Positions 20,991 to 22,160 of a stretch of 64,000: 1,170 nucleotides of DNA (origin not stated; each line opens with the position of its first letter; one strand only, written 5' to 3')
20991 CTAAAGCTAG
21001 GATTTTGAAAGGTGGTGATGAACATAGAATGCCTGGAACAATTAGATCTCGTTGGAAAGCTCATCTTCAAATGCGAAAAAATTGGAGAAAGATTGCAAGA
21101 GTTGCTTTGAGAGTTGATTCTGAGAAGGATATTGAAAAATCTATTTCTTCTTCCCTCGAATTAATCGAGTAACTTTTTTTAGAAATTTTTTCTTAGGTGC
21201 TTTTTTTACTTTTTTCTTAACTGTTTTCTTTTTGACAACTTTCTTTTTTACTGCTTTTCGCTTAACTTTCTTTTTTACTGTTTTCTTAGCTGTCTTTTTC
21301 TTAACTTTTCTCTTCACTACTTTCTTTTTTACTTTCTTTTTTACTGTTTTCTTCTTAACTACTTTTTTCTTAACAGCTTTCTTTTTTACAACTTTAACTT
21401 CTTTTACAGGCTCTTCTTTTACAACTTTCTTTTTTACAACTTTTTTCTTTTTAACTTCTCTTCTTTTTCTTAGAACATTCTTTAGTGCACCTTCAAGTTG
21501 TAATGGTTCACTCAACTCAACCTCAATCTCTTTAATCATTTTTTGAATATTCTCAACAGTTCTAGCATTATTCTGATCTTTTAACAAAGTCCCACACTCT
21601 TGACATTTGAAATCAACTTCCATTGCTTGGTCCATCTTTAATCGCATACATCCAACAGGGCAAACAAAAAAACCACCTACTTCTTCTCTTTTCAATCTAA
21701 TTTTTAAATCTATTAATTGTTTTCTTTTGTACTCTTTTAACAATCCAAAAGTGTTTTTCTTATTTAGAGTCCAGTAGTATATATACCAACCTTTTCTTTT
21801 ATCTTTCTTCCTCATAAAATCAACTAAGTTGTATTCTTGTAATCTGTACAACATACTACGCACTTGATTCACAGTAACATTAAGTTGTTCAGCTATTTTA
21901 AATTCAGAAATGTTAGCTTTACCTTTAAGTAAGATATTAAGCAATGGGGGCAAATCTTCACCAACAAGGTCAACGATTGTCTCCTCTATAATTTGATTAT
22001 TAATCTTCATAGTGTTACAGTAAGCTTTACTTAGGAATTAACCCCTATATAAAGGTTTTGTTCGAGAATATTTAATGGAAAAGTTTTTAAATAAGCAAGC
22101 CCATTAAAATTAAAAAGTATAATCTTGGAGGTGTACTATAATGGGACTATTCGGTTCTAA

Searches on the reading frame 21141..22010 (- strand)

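Call 58: search_protein_families(library=pfam, proteins=[window:21141-22010:-], max_evalue=0.001)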
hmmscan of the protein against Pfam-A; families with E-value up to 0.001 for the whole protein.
window:21141-22010:- (289 aa): 1 family
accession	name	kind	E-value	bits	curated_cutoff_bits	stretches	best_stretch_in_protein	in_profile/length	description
PF02002.24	TFIIE_alpha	-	3.9e-14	52.8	22.9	1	7-110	2-104/105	TFIIE alpha subunit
